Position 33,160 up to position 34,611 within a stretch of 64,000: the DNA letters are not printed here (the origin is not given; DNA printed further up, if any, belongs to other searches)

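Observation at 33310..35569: Two adjacent unannotatable proteins carrying sialyltransferase-type short motifs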

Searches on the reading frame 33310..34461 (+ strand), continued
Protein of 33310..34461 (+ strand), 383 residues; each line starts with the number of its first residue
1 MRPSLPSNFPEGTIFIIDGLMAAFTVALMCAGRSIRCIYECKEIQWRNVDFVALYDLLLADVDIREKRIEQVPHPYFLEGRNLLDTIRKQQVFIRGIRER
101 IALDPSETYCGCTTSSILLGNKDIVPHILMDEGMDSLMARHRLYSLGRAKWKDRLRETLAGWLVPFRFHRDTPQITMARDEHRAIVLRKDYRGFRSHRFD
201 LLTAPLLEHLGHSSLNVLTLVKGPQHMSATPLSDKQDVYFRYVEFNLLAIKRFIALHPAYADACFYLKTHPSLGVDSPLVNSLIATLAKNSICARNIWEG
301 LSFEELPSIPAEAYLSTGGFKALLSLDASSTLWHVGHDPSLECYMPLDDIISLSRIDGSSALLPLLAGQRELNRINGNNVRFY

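Call 54: search_protein_families(library=pfam, alignment_id=A5, max_evalue=1)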
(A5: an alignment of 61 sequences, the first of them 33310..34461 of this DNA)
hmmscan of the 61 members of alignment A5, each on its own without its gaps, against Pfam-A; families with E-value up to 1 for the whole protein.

A. member 1, window:33310-34461:+ (383 aa): 0 families

B. families by the number of members that match (of 61 scanned): 29 families (the first 25 are shown)
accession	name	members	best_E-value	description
PF09413.15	DUF2007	2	0.07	Putative prokaryotic signal transducing protein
PF00534.26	Glycos_transf_1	1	2.2e-26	Glycosyl transferases group 1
PF13692.12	Glyco_trans_1_4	1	9.2e-16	Glycosyl transferases group 1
PF13439.12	Glyco_transf_4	1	0.0016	Glycosyltransferase Family 4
PF05720.17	Dicty_CAD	1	0.016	Cell-cell adhesion domain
PF06361.16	RTBV_P12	1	0.037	Rice tungro bacilliform virus P12 protein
PF04464.20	Glyphos_transf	1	0.04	CDP-Glycerol:Poly(glycerophosphate) glycerophosphotransferase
PF22719.1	SNaCT12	1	0.046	Short NACHT-associated C-Terminal domain, family 12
PF09846.14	OapB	1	0.049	Origin-associated protein OapB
PF24629.1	STATB_N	1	0.053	Signal transducer and activator of transcription b N-terminal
PF21739.2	DUF6866_N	1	0.071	Family of unknown function (DUF6866) N-terminal domain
PF19117.5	Mim2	1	0.072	Mitochondrial import 2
PF25613.1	DUF7941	1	0.072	Family of unknown function (DUF7941)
PF18943.6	DUF5690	1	0.077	Family of unknown function (DUF5690)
PF21832.1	DUF6892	1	0.078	Family of unknown function (DUF6892)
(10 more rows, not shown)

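Call 56: list_cluster_members(proteins=[P0081, P0083, P0094, P0095, P0097, P0099, P0103, P0104, P0122, P0140])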
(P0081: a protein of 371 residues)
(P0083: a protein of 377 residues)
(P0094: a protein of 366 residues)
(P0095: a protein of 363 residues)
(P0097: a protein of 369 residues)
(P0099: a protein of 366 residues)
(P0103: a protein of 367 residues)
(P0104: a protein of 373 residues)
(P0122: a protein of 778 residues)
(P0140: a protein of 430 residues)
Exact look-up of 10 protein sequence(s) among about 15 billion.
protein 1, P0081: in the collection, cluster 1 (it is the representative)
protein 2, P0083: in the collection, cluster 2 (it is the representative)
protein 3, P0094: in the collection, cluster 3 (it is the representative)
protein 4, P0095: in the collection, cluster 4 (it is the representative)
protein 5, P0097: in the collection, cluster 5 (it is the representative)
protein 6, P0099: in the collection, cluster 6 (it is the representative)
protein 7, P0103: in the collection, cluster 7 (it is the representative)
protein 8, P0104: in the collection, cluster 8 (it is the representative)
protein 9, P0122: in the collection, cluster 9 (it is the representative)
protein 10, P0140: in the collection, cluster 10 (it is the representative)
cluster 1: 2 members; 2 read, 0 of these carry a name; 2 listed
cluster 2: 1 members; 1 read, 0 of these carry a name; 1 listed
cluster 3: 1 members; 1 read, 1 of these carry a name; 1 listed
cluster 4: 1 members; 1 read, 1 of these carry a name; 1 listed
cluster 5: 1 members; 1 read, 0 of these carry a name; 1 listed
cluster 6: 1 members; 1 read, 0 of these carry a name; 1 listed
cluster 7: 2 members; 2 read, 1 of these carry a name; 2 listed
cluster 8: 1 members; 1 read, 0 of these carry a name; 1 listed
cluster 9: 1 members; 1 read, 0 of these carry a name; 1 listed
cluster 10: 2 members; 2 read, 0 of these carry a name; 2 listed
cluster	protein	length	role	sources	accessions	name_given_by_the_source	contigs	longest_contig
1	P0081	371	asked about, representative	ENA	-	-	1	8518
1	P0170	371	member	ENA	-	-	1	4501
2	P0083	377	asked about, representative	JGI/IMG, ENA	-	-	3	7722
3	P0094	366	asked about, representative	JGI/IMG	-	hypothetical protein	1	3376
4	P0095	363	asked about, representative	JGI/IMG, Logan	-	hypothetical protein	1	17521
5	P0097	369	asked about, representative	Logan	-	-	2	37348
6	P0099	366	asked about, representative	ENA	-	-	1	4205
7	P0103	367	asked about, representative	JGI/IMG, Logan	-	hypothetical protein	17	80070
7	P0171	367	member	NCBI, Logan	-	-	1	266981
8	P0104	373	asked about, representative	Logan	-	-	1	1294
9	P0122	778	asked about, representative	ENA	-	-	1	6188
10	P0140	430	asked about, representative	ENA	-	-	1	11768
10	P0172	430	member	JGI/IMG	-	-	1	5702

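Call 57: search_solved_structures(query=A5, max_evalue=10, show_alignments=4)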
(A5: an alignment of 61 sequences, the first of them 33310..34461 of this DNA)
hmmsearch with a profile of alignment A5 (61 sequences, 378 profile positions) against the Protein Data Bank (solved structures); distinct sequences matched with E-value up to 10: 13.
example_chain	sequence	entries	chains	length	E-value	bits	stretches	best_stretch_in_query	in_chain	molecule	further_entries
6d21_A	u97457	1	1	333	0.7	11.8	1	230-273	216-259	FERM, RhoGEF and pleckstrin domain protein 2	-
6d2k_A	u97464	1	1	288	0.71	11.7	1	230-271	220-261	FERM, ARHGEF and pleckstrin domain-containing protein 2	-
1s70_A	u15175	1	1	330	1.6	10.6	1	54-106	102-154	Serine/threonine protein phosphatase PP1-beta (or delta) catalytic subunit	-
4v0v_A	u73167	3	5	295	1.7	10.5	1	54-106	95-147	SERINE/THREONINE-PROTEIN PHOSPHATASE PP1-GAMMA CATALYTIC SUBUNIT | PROTEIN PHOSPHATASE PP1-GAMMA CATALYTIC SUBUNIT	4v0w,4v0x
7nzm_B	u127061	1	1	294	1.7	10.5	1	54-106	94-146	Serine/threonine-protein phosphatase PP1-alpha catalytic subunit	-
7txh_C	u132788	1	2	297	1.7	10.5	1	54-106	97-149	Serine/threonine-protein phosphatase PP1-alpha catalytic subunit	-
6obs_A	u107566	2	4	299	1.7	10.5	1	54-106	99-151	Serine/threonine-protein phosphatase PP1-alpha catalytic subunit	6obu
6obq_A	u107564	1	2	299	1.7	10.5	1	54-106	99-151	Serine/threonine-protein phosphatase PP1-alpha catalytic subunit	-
3e7a_A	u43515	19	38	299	1.7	10.5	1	54-106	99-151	Serine/threonine-protein phosphatase PP1-alpha catalytic subunit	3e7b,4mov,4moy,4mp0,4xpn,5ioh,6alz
7t0y_A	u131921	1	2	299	1.7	10.5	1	54-106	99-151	Serine/threonine-protein phosphatase PP1-alpha catalytic subunit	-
3n5u_A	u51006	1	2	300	1.7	10.5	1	54-106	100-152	Serine/threonine-protein phosphatase PP1-alpha catalytic subunit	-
6obn_A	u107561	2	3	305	1.8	10.4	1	54-106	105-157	Serine/threonine-protein phosphatase PP1-alpha catalytic subunit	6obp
3v4y_A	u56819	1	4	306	1.8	10.4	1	54-106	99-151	Serine/threonine-protein phosphatase PP1-alpha catalytic subunit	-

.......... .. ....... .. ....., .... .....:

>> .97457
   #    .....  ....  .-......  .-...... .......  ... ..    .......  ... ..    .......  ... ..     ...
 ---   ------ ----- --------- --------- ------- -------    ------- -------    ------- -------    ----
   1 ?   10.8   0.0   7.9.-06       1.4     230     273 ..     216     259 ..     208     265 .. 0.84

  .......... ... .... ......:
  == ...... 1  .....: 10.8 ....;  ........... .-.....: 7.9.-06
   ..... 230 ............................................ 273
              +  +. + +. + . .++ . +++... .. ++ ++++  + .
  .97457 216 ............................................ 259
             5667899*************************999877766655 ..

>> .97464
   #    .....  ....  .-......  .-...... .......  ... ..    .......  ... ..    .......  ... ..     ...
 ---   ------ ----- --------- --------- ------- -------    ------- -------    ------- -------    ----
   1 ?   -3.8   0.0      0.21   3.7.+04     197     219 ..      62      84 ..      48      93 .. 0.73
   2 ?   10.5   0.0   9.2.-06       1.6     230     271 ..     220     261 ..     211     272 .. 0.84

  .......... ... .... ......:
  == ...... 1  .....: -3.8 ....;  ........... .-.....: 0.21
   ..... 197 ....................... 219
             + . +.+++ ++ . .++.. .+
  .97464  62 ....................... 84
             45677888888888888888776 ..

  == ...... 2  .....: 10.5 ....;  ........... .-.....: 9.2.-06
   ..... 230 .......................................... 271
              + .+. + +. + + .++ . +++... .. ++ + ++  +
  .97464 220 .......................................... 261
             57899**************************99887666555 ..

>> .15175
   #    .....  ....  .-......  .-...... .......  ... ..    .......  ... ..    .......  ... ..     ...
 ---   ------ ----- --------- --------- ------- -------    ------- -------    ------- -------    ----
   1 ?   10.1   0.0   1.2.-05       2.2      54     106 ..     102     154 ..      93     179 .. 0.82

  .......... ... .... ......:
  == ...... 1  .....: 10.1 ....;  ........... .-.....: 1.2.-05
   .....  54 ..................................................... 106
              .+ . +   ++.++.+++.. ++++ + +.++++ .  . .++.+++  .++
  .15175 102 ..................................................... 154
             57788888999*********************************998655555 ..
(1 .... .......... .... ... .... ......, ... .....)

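Call 63: find_related_loci(query=A1, collection=genome_contigs, flank=10000)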
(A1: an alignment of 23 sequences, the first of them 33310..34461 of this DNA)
Query A1 (383 aa) in genome_contigs; peptide patterns used: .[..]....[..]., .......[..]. (x = any residue, [..] = any of these).
213 stretches matched a pattern, but none encodes a relative of the query by tblastn (E <= 1e-3).

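Call 65: find_encoding_contigs(protein=P0103, flank=10000, max_places=2)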
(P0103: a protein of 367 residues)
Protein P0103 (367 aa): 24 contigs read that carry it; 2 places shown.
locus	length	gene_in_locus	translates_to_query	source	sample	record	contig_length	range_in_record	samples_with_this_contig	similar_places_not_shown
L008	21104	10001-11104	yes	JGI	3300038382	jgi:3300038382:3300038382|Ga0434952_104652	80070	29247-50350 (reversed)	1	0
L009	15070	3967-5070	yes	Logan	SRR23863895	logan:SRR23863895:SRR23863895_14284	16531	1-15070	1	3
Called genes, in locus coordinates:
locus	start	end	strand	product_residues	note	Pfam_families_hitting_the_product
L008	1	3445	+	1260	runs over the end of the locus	PF18072:FGAR-AT_linker (weak), PF02769:AIRS_C, PF13507:GATase_5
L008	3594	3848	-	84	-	-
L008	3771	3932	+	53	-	PF07561:DUF1540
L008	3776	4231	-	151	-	-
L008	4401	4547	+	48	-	-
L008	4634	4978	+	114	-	-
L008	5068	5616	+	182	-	PF02357:NusG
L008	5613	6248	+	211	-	PF02397:Bac_transf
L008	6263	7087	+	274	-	PF00535:Glycos_transf_2, PF10111:Glyco_tranf_2_2, PF13641:Glyco_tranf_2_3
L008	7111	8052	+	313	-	PF00535:Glycos_transf_2, PF10111:Glyco_tranf_2_2, PF13641:Glyco_tranf_2_3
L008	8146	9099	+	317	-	PF14897:EpsG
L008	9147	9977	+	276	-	PF00535:Glycos_transf_2, PF13641:Glyco_tranf_2_3 (weak)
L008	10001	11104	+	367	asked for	-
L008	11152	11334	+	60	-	-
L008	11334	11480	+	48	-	-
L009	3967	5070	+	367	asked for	-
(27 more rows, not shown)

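Call 67: find_encoding_contigs(protein=P0097, flank=10000, max_places=1)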
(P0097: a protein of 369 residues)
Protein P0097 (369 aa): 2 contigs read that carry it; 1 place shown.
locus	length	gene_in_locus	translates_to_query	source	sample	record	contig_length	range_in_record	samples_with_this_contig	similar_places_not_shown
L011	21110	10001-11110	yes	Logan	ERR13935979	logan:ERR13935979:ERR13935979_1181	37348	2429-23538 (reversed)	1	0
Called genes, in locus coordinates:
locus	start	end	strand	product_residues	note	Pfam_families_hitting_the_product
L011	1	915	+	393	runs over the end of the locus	PF02350:Epimerase_2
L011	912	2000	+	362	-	PF03102:NeuB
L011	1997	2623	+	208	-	PF17836:PglD_N, PF25084:LbH_EIF2B (faint), PF25087:GMPPB_C (faint), PF00132:Hexapep (weak)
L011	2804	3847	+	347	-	PF00571:CBS (weak), PF00483:NTP_transferase, PF12804:NTP_transf_3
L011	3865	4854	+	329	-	PF01408:GFO_IDH_MocA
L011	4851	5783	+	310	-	PF01408:GFO_IDH_MocA, PF22725:GFO_IDH_MocA_C3 (weak)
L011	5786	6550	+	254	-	PF02348:CTP_transf_3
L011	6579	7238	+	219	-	PF00132:Hexapep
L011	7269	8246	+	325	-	PF01408:GFO_IDH_MocA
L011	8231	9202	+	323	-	PF01408:GFO_IDH_MocA, PF01488:Shikimate_DH (faint)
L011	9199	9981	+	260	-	PF13472:Lipase_GDSL_2 (faint)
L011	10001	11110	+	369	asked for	-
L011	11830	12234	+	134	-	-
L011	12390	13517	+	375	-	PF01041:DegT_DnrJ_EryC1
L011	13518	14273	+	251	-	PF01209:Ubie_methyltran, PF03848:TehB, PF05401:NodS, PF13489:Methyltransf_23, PF13649:Methyltransf_25, PF13847:Methyltransf_31, PF08241:Methyltransf_11, PF08242:Methyltransf_12, +2 more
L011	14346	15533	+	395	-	PF00534:Glycos_transf_1, PF13692:Glyco_trans_1_4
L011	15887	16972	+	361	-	PF14897:EpsG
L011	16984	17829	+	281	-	PF00535:Glycos_transf_2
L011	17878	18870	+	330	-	PF00535:Glycos_transf_2, PF10111:Glyco_tranf_2_2, PF13641:Glyco_tranf_2_3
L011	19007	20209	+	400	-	PF04464:Glyphos_transf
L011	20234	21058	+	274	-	PF00535:Glycos_transf_2, PF13641:Glyco_tranf_2_3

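Call 68: find_encoding_contigs(protein=P0095, flank=10000, max_places=1)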
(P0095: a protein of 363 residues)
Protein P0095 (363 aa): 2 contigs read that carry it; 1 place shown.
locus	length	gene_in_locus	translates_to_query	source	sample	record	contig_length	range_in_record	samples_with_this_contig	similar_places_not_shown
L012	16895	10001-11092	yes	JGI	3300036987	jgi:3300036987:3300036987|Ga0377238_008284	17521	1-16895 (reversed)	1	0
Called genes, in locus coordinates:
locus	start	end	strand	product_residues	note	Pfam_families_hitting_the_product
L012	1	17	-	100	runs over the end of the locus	-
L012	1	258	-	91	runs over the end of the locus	PF04014:MazE_antitoxin (weak)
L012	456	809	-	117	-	-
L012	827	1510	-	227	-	PF02397:Bac_transf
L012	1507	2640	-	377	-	PF01041:DegT_DnrJ_EryC1, PF00155:Aminotran_1_2, PF00266:Aminotran_5 (weak)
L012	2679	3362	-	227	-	PF13649:Methyltransf_25 (weak), PF08241:Methyltransf_11 (weak)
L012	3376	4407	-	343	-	PF00535:Glycos_transf_2, PF10111:Glyco_tranf_2_2 (weak), PF13641:Glyco_tranf_2_3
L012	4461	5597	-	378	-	PF04932:Wzy_C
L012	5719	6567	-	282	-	-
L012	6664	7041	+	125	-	PF01527:HTH_Tnp_1, PF13384:HTH_23 (weak)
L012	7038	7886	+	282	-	PF13276:HTH_21, PF00665:rve, PF13683:rve_3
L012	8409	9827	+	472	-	PF01943:Polysacc_synt (weak), PF01554:MatE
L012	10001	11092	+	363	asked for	-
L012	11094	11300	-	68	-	-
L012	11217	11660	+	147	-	PF00308:Bac_DnaA (weak), PF01695:IstB_IS21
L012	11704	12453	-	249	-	PF01527:HTH_Tnp_1, PF13384:HTH_23 (faint), PF13518:HTH_28 (faint), PF13551:HTH_29 (faint), PF13276:HTH_21 (weak)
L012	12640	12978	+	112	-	PF00872:Transposase_mut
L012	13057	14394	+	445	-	PF13439:Glyco_transf_4 (weak), PF00534:Glycos_transf_1, PF13692:Glyco_trans_1_4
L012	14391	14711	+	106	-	PF01073:3Beta_HSD, PF01370:Epimerase, PF16363:GDP_Man_Dehyd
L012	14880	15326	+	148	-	PF01370:Epimerase, PF16363:GDP_Man_Dehyd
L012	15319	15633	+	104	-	-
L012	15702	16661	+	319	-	PF14897:EpsG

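Call 69: list_cluster_members(proteins=[P0093, P0101, P0102, P0105, P0106, P0107, P0108, P0109, P0110, P0111])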
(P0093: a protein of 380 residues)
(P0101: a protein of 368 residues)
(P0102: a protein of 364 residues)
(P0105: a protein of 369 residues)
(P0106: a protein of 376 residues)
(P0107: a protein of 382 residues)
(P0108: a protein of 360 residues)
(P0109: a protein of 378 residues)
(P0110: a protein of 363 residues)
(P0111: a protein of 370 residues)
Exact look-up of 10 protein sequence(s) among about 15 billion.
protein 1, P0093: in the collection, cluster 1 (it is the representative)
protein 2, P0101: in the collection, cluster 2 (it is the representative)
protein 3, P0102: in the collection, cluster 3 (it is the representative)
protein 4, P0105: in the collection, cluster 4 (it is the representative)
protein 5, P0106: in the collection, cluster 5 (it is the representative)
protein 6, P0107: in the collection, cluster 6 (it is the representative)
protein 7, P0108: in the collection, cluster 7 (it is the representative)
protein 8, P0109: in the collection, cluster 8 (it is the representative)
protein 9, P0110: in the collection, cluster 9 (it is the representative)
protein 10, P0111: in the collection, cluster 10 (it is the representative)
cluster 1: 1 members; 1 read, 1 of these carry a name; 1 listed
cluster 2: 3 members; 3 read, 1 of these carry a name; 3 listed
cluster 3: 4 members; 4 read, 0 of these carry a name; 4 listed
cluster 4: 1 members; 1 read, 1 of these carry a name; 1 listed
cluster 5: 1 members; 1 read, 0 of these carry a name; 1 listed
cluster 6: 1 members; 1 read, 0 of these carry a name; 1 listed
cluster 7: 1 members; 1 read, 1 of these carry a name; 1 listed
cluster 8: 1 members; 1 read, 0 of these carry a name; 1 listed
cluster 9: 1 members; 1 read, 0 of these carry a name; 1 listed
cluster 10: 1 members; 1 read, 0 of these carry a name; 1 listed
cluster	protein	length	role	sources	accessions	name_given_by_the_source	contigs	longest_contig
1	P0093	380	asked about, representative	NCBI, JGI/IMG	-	hypothetical protein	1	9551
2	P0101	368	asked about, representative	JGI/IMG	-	-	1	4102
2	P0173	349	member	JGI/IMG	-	hypothetical protein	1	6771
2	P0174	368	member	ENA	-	-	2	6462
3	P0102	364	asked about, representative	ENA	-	-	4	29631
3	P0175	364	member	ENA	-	-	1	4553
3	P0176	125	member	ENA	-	-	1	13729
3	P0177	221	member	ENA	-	-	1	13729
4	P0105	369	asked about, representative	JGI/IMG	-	hypothetical protein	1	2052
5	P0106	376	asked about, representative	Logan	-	-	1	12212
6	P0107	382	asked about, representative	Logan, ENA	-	-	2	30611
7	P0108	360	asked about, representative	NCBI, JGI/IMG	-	hypothetical protein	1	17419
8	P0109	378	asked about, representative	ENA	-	-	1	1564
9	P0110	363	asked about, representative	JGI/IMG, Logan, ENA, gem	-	-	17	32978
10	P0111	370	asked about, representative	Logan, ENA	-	-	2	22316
